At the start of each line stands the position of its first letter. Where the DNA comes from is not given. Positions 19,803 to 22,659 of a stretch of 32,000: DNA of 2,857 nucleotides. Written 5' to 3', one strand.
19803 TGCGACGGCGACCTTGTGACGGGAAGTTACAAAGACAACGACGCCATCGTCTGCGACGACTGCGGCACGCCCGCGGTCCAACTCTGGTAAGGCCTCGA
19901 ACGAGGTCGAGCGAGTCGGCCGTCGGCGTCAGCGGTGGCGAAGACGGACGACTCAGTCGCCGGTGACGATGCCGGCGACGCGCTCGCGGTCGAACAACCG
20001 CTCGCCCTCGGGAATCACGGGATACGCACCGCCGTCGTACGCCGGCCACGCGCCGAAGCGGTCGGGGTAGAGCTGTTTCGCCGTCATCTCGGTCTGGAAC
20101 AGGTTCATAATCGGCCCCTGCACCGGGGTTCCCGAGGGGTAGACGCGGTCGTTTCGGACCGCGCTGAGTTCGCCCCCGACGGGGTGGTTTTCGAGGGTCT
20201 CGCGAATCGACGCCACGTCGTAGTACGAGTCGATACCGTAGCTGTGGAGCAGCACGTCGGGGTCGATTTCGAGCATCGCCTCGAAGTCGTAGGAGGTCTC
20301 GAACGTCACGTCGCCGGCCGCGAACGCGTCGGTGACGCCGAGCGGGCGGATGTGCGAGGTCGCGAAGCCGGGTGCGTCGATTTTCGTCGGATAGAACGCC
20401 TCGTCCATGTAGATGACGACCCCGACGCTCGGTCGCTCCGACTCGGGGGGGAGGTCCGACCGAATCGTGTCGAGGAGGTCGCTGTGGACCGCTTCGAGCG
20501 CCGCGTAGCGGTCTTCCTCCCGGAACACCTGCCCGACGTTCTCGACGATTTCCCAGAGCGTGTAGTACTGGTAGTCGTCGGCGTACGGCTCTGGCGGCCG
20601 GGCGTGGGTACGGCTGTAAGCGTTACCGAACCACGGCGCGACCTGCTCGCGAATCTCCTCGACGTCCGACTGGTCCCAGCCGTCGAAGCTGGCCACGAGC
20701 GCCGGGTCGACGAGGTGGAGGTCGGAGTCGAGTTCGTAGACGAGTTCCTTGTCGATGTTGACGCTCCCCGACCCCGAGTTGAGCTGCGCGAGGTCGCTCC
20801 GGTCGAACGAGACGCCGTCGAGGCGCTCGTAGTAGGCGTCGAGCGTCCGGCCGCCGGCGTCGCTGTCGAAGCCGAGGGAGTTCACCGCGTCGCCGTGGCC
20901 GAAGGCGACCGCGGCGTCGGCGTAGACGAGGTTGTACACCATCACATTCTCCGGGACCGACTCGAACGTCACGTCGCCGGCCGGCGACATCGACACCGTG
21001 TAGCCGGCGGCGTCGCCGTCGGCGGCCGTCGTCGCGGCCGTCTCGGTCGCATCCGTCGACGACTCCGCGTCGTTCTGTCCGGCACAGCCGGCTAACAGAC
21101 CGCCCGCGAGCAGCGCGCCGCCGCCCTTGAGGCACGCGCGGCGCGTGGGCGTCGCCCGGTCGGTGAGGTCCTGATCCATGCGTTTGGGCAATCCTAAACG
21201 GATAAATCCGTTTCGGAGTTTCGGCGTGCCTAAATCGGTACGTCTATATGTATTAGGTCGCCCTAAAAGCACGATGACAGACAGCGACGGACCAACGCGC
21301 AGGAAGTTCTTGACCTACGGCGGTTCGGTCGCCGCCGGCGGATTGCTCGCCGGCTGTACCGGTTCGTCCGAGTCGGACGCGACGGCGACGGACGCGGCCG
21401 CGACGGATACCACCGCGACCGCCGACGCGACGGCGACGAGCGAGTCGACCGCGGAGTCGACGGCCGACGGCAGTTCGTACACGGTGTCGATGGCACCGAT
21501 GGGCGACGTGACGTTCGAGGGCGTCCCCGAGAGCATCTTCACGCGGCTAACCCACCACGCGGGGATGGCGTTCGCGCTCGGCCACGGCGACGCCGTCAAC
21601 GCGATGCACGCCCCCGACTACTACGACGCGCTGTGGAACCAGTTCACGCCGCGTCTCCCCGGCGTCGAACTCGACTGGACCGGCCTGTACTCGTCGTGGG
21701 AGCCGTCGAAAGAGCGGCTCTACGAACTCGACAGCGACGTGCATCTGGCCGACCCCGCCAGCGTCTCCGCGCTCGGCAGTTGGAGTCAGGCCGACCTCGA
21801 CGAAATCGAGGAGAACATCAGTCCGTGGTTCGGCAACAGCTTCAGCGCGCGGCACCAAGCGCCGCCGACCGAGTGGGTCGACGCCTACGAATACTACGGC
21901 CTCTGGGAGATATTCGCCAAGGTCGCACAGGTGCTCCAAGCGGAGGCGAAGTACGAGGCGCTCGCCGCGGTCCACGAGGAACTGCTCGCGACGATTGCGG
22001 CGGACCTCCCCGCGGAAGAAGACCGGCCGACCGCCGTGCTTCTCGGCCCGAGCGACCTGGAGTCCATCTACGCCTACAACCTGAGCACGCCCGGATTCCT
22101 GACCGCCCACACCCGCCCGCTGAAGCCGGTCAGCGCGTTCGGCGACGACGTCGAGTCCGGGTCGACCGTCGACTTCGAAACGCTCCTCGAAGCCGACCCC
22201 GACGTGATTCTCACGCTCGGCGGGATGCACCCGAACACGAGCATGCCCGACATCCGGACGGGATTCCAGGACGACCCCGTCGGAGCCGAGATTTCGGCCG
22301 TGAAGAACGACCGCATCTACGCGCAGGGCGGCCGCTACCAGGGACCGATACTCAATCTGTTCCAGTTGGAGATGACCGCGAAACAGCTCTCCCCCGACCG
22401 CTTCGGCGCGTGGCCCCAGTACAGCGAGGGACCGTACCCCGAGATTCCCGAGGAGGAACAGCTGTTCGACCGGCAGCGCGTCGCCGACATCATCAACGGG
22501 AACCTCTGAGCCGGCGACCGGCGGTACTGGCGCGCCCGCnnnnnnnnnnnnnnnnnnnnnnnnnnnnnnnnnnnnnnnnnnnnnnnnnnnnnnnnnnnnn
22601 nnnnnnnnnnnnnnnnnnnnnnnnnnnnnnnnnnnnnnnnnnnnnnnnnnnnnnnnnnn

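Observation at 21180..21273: Mirror-symmetric divergent promoter with three copies of a 16-bp palindrome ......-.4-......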

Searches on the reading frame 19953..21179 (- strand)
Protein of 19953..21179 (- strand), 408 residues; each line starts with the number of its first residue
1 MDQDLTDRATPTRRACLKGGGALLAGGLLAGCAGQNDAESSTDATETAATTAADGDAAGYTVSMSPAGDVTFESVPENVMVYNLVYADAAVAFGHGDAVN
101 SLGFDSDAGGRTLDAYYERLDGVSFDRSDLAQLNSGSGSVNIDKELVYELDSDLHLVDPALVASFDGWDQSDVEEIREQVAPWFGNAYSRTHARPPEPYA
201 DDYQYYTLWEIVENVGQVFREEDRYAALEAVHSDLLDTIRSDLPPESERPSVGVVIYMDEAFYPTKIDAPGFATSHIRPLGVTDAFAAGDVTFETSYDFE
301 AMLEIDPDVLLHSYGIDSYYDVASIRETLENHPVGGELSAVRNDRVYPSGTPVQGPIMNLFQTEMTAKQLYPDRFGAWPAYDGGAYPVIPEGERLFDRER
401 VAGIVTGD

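Call 9: search_protein_families(library=pfam, proteins=[window:19953-21179:-], max_evalue=0.01)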
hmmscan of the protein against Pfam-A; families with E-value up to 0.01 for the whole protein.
window:19953-21179:- (408 aa): 1 family
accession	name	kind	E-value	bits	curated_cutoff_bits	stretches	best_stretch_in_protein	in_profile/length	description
PF01497.23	Peripla_BP_2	-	8.5e-09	35.6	27.5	1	157-347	57-229/235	Periplasmic binding protein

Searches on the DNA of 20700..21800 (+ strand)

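Call 21: search_dna_similar(query=window:20700-21800:+, collection=plasmids, mode=distant, max_rows=30)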
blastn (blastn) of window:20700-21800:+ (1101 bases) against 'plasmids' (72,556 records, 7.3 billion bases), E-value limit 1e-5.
Records with a match: 42; places in all: 86; records where one place covers at least 80% of the query: 4.
Best place of each record, by identity: 95-99% 2; 80-90% 12; 60-80% 28.
By first word of the organism name: Haloferax 9; Haloarcula 9; Haloprofundus 3; Haloterrigena 3; Halomontanus 2; Halarchaeum 2; Halorussus 2; Halogeometricum 2; Halomicrobium 2; Natribaculum 1; and 7 more.
By predicted mobility (MOB-suite, as given by PLSDB): non-mobilizable 42.
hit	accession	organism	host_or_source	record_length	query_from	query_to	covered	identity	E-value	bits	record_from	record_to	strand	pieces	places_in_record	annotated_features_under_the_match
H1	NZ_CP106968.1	Haloferax alexandrinus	-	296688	1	1101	100%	98.0%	0e+0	1935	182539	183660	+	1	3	ABC transporter substrate-binding protein (x2)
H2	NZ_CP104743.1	Haloferax lucentense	-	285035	1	1101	100%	97.8%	0e+0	1926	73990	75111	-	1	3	ABC transporter substrate-binding protein (x2) | twin-arginine translocation signal domain-containing protein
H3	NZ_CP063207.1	Haloferax gibbonsii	cultured ...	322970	1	1101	100%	89.6%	0e+0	1508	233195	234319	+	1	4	ABC transporter substrate-binding protein (x2)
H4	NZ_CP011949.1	Haloferax gibbonsii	whole genome,saline saltern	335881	1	1101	100%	89.4%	0e+0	1499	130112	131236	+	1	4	ABC transporter substrate-binding protein (x2)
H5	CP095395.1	Natribaculum longum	cell culture,saline soil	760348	517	1059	49%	69.6%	1e-50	209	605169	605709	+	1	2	none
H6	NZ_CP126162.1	Haloarcula pelagica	cell culture,sediment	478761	1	526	48%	71.2%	2e-59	237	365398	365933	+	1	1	ABC transporter substrate-binding protein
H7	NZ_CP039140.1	Haloferax mediterranei ATCC 33500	Cell culture,Spain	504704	627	1101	43%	76.6%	2e-92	348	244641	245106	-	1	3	ABC transporter substrate-binding protein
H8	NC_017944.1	Haloferax mediterranei ATCC 33500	-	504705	627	1101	43%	76.6%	2e-92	348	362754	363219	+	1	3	ABC transporter substrate-binding protein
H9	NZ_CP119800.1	Halomontanus rarus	cell culture,sediment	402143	593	1101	46%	71.2%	2e-61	244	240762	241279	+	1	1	ABC transporter substrate-binding protein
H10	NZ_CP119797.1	Halomontanus rarus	cell culture,sediment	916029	586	1060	43%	68.3%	1e-38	169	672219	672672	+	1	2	ABC transporter substrate-binding protein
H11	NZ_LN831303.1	Halobacterium hubeiense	-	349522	4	450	41%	66.7%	2e-15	92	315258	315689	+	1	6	ABC transporter substrate-binding protein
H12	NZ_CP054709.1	Halarchaeum sp. CBA1220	solar salt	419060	721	1076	32%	82.9%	6e-99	370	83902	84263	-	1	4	ABC transporter substrate-binding protein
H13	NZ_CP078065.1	Haloferax larsenii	Cell culture,Salt Lake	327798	732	1084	32%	83.1%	2e-97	364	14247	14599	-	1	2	ABC transporter substrate-binding protein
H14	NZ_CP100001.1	Halorussus vallis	cell culture,saline soil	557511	762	1101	31%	82.4%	8e-91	342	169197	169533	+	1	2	none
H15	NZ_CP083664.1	Haloprofundus salinisoli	cell culture,saline soil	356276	759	1096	31%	79.2%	8e-72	279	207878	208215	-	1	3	ABC transporter substrate-binding protein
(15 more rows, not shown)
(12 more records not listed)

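Call 24: get_annotated_region(hit=H1, flank=18000)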
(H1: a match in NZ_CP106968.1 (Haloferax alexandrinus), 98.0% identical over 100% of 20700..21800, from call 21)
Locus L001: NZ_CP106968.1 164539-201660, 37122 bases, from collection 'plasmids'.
description: Haloferax alexandrinus strain BNX82 plasmid pBNX82-2, complete sequence
organism: Haloferax alexandrinus (NCBI taxid 114529)
taxonomy: Archaea; Euryarchaeota; Halobacteria; Halobacteriales; Haloferacaceae; Haloferax; Haloferax alexandrinus
host: -; source: -; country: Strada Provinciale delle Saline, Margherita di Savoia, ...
typing (MOB-suite, as given by PLSDB): non-mobilizable
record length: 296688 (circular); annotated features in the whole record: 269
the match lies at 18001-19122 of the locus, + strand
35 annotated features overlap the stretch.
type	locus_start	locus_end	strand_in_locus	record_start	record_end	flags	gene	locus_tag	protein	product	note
CDS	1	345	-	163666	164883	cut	-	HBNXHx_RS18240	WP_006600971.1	Nramp family divalent metal transporter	GO:0055085 - transmembrane transport [Evidence IEA]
CDS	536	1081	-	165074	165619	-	-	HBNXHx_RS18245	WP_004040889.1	ribbon-helix-helix protein, CopG family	GO:0006355 - regulation of DNA-templated transcription [Evidence IEA]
CDS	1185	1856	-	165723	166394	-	-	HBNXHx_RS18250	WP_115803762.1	response regulator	-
CDS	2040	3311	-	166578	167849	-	-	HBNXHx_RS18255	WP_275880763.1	ABC transporter substrate-binding protein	-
CDS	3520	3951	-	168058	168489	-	-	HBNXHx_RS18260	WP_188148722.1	zinc ribbon domain-containing protein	-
CDS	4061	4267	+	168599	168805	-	-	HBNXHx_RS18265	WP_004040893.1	hypothetical protein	-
CDS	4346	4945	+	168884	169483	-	-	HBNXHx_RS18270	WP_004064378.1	TetR/AcrR family transcriptional regulator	GO:0006355 - regulation of DNA-templated transcription [Evidence IEA]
CDS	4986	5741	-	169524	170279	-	-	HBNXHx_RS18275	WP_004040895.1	glucose 1-dehydrogenase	-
CDS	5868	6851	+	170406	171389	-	-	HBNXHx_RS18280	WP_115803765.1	DUF1028 domain-containing protein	-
CDS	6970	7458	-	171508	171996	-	-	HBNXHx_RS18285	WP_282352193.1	DoxX family protein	-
CDS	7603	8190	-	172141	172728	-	-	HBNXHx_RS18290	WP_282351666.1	nitrous oxide reductase accessory protein NosL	-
CDS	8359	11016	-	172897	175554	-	-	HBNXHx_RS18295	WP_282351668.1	PAS domain-containing protein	-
CDS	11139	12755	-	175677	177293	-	-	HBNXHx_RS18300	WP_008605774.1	long-chain-fatty-acid--CoA ligase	-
CDS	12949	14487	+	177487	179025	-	-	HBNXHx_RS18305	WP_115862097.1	cobyric acid synthase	GO:0009236 - cobalamin biosynthetic process [Evidence IEA]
CDS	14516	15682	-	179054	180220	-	-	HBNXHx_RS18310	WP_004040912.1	MFS transporter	-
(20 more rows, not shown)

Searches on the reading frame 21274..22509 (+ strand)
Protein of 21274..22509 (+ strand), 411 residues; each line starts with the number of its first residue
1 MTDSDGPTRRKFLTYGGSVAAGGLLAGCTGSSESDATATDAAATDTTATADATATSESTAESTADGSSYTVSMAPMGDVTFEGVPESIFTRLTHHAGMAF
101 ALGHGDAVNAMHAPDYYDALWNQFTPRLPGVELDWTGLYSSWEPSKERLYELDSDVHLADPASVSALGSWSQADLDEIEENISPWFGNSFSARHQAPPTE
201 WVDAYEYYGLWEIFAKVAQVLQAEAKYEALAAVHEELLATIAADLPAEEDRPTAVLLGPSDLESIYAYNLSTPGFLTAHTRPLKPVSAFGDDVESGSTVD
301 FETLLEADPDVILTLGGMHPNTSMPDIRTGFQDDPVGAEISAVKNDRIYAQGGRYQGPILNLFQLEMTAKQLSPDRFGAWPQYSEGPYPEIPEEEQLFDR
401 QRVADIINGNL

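Call 9: search_protein_families(library=pfam, proteins=[window:21274-22509:+], max_evalue=0.01)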
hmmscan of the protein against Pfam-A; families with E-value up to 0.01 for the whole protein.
window:21274-22509:+ (411 aa): 1 family
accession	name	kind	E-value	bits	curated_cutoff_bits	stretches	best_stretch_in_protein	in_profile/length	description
PF01497.23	Peripla_BP_2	-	2.6e-13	50.4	27.5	1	134-350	39-230/235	Periplasmic binding protein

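Call 20: find_homologous_proteins(query=window:21274-22509:+, max_evalue=1e-10)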
Query window:21274-22509:+ (411 aa): 1369 proteins with E <= 1e-10 among 8000 candidates; the best 120 are listed.
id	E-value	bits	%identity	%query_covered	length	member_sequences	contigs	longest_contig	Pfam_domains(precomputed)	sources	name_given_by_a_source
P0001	2.0e-260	882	94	100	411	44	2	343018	PF01497.24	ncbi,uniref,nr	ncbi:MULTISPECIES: ABC transporter substrate-binding protein [Haloferax]|uniref:Periplasmic binding 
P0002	3.5e-247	838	89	100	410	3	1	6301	PF01497.24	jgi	-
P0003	1.5e-246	836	89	100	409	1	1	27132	PF01497.24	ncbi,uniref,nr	ncbi:ABC transporter substrate-binding protein [Haloferax sp. AB510]|uniref:ABC transporter substrat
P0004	1.1e-199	682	72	98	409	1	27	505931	PF01497.24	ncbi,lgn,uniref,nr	ncbi:ABC transporter substrate-binding protein (plasmid) [Haloferax mediterranei ATCC 33500]|uniref:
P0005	1.5e-199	681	74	98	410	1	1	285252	PF01497.24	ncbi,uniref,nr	ncbi:hypothetical protein C440_02973 [Haloferax mucosum ATCC BAA-1512]|uniref:Fe/B12 periplasmic-bin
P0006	7.5e-192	656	72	98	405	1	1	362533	PF01497.24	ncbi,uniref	ncbi:ABC transporter substrate-binding protein (plasmid) [Haloferax sp. S1W]|uniref:ABC transporter 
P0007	9.1e-190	649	71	98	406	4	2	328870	PF01497.24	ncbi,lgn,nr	ncbi:hypothetical protein C455_06201 [Haloferax larsenii JCM 13917]|nr:ABC transporter substrate-bin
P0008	8.9e-184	629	68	99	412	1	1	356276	PF01497.24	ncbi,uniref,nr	ncbi:ABC transporter substrate-binding protein [Haloprofundus salinisoli]|uniref:ABC transporter sub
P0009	5.8e-183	627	67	99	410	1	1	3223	PF01497.24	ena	-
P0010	2.0e-182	625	66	100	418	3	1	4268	PF01497.24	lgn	-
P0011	3.4e-182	624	68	99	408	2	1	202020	PF01497.24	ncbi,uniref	ncbi:ABC transporter substrate-binding protein [Halobellus rarus]|uniref:ABC transporter substrate-b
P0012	1.1e-181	622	65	100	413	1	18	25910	PF01497.24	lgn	-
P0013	1.2e-181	622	67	100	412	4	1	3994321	PF01497.24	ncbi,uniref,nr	ncbi:ABC transporter substrate-binding protein [Halogeometricum borinquense]|uniref:ABC transporter 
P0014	2.2e-181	621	65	100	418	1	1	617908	PF01497.24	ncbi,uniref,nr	ncbi:ABC transporter substrate-binding protein [Halogeometricum luteum]|uniref:ABC transporter subst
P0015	6.1e-181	620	66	100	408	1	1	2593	PF01497.24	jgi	-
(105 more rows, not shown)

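Call 25: find_related_loci(query=A1, collection=genome_contigs, flank=3000)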
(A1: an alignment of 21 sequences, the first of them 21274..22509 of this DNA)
Query A1 (411 aa) in genome_contigs; peptide patterns used: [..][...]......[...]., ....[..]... (x = any residue, [..] = any of these).
383 stretches matched a pattern; 354 encode a relative of the query (tblastn E <= 1e-3); the best 80 are kept; 80 distinct loci.
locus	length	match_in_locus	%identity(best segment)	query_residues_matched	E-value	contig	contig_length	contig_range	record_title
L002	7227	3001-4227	92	1-411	0e+0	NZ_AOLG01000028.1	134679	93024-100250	Haloferax prahovense DSM 18310 contig_28, whole genome shotgun sequence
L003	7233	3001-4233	94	1-411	0e+0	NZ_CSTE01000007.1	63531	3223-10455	Haloferax massiliensis strain Arc-Hr, whole genome shotgun sequence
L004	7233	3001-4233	94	1-411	0e+0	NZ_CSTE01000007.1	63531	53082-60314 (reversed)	Haloferax massiliensis strain Arc-Hr, whole genome shotgun sequence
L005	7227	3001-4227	91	1-411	0e+0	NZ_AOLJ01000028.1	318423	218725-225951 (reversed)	Haloferax gibbonsii ATCC 33959 contig_28, whole genome shotgun sequence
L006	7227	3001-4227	90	1-411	0e+0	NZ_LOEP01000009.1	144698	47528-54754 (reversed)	Haloferax sp. Q22 scaffold9, whole genome shotgun sequence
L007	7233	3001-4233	94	1-411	0e+0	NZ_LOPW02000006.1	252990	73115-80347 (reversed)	Haloferax marisrubri strain SB3 scf100005, whole genome shotgun sequence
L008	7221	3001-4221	91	1-407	0e+0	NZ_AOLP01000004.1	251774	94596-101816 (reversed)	Haloferax denitrificans ATCC 35960 contig_4, whole genome shotgun sequence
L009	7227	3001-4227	88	1-410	0e+0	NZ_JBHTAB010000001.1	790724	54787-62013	Haloferax chudinovii strain DSM 26526 GCM70025340_15, whole genome shotgun sequence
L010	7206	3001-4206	74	8-411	0e+0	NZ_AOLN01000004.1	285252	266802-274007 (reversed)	Haloferax mucosum ATCC BAA-1512 contig_4, whole genome shotgun sequence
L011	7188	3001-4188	72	8-410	0e+0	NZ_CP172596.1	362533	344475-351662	Haloferax sp. S1W plasmid pHFX1, complete sequence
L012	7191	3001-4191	71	8-409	0e+0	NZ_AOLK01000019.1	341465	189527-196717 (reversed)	Haloferax elongans ATCC BAA-1513 contig_19, whole genome shotgun sequence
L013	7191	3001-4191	71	8-409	0e+0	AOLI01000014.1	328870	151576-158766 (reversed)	Haloferax larsenii JCM 13917 contig_14, whole genome shotgun sequence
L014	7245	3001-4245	67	1-411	0e+0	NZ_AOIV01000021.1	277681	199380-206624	Halogeometricum pallidum JCM 14848 contig_21, whole genome shotgun sequence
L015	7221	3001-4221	66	2-411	0e+0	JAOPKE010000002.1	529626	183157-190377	Halobacteria archaeon HArc-gm2 NODE_2, whole genome shotgun sequence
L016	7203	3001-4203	67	5-410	0e+0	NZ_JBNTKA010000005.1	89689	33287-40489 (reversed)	Halobaculum sp. D14 D14_scaffold5, whole genome shotgun sequence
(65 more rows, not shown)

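Call 39: find_encoding_contigs(protein=window:21274-22509:+, flank=1000, max_places=4)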
Protein window:21274-22509:+ (411 aa): 4 contigs read that carry it; 1 place shown.
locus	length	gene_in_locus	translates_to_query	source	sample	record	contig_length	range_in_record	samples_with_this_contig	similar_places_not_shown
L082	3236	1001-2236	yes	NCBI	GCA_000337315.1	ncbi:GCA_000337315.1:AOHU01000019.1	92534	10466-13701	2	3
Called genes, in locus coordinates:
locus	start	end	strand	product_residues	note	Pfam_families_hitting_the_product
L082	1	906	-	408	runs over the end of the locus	PF01497:Peripla_BP_2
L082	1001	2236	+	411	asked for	PF01497:Peripla_BP_2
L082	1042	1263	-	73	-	-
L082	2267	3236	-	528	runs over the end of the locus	PF00221:Lyase_aromatic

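Call 46: list_cluster_members(proteins=[window:21274-22509:+, window:19953-21179:-, window:4688-5944:-])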
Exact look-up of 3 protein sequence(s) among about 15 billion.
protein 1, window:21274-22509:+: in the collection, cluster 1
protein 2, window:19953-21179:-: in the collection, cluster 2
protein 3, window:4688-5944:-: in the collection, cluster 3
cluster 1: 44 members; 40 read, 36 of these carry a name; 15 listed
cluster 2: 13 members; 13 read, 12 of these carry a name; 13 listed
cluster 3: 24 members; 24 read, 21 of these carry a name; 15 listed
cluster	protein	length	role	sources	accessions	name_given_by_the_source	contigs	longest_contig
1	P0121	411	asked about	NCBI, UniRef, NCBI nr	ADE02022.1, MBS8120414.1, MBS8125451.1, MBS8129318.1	ABC transporter substrate-binding protein [Haloferax volcanii] | ABC-type transport system periplasmic substrate-binding protein n=4 Tax=Haloferax ...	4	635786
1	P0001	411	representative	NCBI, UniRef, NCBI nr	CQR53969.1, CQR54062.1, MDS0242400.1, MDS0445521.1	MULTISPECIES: ABC transporter substrate-binding protein [Haloferax] | Periplasmic binding protein n=1 Tax=Haloferax massiliensis TaxID=1476858 ...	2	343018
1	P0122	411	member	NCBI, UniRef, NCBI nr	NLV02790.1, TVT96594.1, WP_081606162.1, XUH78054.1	ABC transporter substrate-binding protein [Haloferax volcanii] | ABC transporter substrate-binding protein n=2 Tax=Haloferax volcanii TaxID=2246 ... | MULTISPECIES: ABC transporter substrate-binding protein [Haloferax]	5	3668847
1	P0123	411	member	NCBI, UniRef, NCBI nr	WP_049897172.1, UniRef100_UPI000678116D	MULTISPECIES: ABC transporter substrate-binding protein [unclassified Haloferax] | ABC transporter substrate-binding protein n=1 Tax=unclassified Haloferax TaxID=2625095 ...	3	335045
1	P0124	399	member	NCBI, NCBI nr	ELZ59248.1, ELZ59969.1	iron ABC transporter substrate-binding protein [Haloferax sp. ATCC BAA-646]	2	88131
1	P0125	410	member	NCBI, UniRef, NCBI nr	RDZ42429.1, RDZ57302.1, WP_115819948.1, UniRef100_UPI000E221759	ABC transporter substrate-binding protein [Haloferax sp. Atlit-10N] | ABC transporter substrate-binding protein n=1 Tax=unclassified Haloferax TaxID=2625095 ... | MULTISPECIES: ABC transporter substrate-binding protein [unclassified Haloferax]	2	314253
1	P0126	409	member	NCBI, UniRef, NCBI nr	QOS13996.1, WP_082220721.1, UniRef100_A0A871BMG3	ABC transporter substrate-binding protein [Haloferax gibbonsii] | ABC-type transport system periplasmic substrate-binding protein n=1 Tax=Haloferax ...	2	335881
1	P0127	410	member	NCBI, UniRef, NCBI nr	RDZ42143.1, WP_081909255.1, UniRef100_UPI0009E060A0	ABC transporter substrate-binding protein [Haloferax sp. Atlit-19N] | ABC transporter substrate-binding protein n=1 Tax=Haloferax TaxID=2251 RepID=UPI0009E060A0 | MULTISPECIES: ABC transporter substrate-binding protein [Haloferax]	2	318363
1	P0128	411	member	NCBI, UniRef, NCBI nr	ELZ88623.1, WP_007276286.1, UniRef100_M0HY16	ABC transporter substrate-binding protein [Haloferax sulfurifontis] | Iron ABC transporter substrate-binding protein n=1 Tax=Haloferax sulfurifontis ATCC ...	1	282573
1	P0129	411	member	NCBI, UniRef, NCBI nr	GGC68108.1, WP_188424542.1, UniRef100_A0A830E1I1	ABC transporter substrate-binding protein [Haloferax sulfurifontis] | Fe/B12 periplasmic-binding domain-containing protein n=1 Tax=Haloferax sulfurifontis ...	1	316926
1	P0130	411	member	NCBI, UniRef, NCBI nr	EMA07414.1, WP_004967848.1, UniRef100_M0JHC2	ABC transporter substrate-binding protein [Haloferax denitrificans] | Iron ABC transporter substrate-binding protein n=1 Tax=Haloferax denitrificans ATCC 35960 ...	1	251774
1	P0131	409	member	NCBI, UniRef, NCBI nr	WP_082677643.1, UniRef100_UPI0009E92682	ABC transporter substrate-binding protein [Haloferax sp. Q22] | ABC transporter substrate-binding protein n=1 Tax=Haloferax sp. (strain Q22) ...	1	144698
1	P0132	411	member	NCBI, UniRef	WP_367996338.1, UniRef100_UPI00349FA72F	ABC transporter substrate-binding protein [Haloferax volcanii] | ABC transporter substrate-binding protein n=1 Tax=Haloferax volcanii TaxID=2246 ...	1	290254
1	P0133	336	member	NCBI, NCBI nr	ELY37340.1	iron ABC transporter substrate-binding protein [Haloferax volcanii DS2]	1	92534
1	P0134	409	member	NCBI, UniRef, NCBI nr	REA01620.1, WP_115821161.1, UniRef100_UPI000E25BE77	ABC transporter substrate-binding protein [Haloferax sp. Atlit-6N] | ABC transporter substrate-binding protein n=1 Tax=Haloferax sp. Atlit-6N TaxID=2077205 ...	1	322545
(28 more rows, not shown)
